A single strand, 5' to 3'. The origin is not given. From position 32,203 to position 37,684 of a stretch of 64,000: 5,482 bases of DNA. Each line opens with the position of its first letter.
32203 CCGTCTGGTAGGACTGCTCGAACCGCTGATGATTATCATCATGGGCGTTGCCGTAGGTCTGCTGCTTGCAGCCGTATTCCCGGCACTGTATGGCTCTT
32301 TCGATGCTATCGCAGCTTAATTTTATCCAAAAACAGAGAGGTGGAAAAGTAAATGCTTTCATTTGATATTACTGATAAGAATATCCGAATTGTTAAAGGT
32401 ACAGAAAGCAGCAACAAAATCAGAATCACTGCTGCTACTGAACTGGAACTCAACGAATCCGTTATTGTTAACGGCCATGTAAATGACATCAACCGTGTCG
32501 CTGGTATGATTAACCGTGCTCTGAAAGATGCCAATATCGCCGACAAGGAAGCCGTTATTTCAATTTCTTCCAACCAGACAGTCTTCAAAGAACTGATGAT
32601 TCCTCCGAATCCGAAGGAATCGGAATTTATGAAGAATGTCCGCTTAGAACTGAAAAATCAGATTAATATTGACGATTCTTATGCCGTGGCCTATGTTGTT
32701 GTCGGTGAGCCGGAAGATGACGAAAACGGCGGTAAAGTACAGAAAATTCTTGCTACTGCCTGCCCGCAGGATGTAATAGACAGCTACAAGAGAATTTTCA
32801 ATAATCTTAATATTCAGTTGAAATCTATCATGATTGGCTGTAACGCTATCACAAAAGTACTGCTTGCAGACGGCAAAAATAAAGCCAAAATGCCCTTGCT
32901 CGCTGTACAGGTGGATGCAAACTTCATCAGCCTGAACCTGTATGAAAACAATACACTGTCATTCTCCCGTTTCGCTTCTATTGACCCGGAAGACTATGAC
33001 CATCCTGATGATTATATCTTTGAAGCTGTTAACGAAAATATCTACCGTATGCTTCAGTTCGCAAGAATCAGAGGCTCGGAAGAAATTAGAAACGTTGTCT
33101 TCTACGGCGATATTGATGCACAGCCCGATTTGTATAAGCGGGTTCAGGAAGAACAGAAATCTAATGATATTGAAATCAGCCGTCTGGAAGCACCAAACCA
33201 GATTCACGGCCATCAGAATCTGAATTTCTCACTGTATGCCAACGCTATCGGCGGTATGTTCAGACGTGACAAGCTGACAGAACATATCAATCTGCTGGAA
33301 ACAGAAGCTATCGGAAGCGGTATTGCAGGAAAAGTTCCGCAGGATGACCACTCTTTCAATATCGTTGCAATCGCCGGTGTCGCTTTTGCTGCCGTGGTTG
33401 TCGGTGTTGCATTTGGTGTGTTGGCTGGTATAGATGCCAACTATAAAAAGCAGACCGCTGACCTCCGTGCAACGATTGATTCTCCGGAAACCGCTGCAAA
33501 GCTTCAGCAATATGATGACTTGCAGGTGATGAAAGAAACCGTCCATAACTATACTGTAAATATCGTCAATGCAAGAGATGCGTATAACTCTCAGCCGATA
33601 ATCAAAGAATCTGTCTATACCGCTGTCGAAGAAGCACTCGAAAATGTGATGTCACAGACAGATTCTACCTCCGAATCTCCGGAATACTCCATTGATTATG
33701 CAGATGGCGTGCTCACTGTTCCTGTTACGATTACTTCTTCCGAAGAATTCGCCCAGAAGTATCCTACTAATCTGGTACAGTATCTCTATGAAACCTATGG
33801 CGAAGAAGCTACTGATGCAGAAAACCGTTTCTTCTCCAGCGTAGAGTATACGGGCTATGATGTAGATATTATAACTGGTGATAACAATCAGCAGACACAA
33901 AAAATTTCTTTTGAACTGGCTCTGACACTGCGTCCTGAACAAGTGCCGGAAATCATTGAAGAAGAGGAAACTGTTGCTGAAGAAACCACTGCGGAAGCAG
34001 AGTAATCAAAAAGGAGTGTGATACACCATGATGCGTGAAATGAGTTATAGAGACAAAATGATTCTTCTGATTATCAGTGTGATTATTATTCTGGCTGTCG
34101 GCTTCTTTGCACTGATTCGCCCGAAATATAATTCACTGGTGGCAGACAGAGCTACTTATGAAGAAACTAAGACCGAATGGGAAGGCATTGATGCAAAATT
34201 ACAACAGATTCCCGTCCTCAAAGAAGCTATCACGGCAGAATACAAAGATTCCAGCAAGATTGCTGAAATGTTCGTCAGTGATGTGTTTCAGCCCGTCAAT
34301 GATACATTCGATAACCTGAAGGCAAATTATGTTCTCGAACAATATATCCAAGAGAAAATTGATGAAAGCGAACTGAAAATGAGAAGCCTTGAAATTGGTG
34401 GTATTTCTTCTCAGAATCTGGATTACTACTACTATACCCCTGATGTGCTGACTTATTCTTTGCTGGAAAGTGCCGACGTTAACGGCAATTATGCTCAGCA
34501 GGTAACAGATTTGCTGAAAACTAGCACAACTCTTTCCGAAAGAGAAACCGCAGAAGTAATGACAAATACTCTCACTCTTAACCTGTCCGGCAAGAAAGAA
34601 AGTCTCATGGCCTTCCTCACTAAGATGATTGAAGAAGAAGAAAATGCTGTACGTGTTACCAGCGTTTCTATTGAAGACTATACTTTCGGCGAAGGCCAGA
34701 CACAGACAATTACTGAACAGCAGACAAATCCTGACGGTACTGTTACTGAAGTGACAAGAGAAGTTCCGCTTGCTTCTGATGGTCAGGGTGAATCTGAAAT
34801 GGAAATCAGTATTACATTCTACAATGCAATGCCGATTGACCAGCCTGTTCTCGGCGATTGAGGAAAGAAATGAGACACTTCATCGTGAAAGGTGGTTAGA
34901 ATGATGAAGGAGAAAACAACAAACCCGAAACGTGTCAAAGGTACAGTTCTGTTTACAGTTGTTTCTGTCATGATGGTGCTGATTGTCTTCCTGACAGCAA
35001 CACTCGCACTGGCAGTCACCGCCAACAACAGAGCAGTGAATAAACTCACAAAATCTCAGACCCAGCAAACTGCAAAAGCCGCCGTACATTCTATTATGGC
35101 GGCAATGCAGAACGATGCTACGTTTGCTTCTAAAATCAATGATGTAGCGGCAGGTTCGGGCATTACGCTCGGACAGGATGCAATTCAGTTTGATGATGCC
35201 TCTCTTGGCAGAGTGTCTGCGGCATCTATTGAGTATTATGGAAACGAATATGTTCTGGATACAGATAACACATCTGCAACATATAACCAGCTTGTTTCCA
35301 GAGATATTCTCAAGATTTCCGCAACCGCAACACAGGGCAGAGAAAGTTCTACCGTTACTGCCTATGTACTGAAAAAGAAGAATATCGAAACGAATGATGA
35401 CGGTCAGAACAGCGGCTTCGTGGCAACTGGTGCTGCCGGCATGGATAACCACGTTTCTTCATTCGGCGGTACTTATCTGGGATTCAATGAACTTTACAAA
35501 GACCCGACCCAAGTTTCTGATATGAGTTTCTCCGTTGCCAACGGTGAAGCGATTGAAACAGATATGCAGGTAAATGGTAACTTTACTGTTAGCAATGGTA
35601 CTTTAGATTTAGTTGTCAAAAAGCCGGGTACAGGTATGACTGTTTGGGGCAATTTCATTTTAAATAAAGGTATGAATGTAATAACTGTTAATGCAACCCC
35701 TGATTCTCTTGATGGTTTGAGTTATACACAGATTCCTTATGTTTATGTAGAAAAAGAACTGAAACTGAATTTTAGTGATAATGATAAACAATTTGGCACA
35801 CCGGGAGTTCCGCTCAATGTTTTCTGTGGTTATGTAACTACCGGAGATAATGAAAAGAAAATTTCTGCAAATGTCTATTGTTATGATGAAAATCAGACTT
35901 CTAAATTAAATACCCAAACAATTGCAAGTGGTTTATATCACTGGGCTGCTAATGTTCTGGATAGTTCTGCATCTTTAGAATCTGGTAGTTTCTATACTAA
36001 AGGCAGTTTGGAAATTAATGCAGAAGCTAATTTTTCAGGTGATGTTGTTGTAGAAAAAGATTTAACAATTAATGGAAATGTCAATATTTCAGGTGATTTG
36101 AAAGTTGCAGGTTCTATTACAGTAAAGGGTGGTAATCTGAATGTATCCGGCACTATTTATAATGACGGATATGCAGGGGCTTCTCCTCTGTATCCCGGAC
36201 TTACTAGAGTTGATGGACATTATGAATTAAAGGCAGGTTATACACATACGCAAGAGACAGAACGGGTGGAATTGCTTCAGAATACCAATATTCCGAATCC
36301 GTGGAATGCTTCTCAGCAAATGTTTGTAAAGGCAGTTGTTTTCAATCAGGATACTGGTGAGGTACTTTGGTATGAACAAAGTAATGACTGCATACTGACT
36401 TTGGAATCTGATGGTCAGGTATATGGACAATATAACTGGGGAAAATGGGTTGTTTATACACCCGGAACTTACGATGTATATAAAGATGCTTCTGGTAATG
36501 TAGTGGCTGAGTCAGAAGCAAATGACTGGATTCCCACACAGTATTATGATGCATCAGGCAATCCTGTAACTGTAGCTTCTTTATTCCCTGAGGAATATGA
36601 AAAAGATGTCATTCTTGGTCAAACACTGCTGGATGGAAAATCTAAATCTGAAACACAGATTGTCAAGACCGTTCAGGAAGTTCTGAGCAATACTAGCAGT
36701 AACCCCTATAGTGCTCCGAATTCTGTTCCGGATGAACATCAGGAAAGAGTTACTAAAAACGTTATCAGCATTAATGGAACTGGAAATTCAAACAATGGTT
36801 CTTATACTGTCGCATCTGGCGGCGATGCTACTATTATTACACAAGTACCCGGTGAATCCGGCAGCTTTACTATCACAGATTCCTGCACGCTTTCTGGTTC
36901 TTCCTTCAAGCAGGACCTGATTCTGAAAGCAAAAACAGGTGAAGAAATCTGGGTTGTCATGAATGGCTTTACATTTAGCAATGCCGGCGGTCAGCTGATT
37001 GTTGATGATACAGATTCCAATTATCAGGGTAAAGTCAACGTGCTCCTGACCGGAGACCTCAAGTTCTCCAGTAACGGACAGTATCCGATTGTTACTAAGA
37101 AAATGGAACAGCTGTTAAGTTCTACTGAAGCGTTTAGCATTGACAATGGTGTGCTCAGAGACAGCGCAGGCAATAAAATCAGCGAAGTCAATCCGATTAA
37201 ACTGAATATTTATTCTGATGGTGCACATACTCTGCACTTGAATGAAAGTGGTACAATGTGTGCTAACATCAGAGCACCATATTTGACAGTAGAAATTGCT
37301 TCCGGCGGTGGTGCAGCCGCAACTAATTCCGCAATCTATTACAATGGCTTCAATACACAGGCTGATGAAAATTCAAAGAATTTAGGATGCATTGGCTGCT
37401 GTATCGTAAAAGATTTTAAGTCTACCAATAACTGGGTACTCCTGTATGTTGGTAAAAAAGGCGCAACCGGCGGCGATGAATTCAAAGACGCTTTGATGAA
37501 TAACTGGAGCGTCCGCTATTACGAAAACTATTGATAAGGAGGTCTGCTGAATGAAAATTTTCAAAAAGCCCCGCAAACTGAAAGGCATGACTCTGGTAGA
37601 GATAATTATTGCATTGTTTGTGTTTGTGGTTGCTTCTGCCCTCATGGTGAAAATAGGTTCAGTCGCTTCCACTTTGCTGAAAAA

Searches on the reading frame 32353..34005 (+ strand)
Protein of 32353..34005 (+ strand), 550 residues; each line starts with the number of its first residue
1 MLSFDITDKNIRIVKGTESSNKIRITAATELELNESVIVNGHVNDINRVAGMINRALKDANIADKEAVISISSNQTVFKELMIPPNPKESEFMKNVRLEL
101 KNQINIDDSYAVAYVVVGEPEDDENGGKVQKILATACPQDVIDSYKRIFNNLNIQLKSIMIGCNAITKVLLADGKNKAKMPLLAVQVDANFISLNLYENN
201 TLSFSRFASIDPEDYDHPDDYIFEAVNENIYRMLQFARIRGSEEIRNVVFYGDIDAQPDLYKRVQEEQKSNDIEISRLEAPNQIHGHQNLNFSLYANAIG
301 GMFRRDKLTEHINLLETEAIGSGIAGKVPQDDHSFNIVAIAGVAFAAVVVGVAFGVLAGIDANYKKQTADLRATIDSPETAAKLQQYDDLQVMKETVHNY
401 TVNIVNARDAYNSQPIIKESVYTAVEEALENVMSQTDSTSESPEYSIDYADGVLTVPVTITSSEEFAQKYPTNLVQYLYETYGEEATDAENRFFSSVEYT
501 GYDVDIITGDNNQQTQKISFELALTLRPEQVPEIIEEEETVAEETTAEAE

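Call 9: search_protein_families(library=pfam, proteins=[window:32353-34005:+], max_evalue=0.001)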
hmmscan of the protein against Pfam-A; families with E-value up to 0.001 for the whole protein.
window:32353-34005:+ (550 aa): 1 family
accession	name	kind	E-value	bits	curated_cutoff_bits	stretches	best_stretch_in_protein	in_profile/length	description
PF11104.14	PilM_2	-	1.8e-13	50.6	27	1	5-206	3-206/340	Type IV pilus assembly protein PilM;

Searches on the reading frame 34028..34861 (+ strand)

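Call 9: search_protein_families(library=pfam, proteins=[window:34028-34861:+], max_evalue=0.001)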
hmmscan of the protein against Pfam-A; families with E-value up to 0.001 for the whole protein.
window:34028-34861:+ (277 aa): 1 family
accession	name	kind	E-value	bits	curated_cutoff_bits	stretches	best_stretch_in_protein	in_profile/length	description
PF04612.17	T2SSM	-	0.00033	21.3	27.8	0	3-67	9-73/160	Type II secretion system (T2SS), protein M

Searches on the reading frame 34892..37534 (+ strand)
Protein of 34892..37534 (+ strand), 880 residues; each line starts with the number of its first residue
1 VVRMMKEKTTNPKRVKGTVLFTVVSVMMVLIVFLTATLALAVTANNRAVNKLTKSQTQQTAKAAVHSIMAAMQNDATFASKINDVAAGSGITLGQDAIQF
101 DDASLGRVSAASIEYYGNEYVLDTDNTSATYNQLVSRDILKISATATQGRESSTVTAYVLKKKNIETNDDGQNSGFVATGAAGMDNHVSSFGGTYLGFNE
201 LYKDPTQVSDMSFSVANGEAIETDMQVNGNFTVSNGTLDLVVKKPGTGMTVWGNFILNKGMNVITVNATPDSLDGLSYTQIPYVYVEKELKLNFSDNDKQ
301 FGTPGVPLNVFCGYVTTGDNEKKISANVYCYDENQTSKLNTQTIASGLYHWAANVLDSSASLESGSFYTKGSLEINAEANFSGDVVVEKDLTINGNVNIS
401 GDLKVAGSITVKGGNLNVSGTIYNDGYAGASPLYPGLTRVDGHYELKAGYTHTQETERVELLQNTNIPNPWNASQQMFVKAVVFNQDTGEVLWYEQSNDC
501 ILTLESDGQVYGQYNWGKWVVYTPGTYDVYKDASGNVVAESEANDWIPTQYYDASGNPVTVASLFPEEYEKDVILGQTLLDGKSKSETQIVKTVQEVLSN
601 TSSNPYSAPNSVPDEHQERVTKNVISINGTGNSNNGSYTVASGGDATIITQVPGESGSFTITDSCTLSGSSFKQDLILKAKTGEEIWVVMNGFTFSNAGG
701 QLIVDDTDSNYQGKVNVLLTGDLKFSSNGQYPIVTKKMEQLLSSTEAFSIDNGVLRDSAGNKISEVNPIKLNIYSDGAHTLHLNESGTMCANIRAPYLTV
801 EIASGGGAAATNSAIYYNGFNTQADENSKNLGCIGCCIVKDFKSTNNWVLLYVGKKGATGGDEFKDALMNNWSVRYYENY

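Call 8: search_protein_families(library=pfam, proteins=[window:34892-37534:+], max_evalue=0.001)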
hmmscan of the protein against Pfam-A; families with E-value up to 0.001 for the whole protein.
window:34892-37534:+ (880 aa): 1 family
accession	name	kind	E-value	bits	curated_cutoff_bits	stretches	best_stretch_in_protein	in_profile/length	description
PF04519.19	Bactofilin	-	0.00091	19.9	27.9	0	365-413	27-72/98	Polymer-forming cytoskeletal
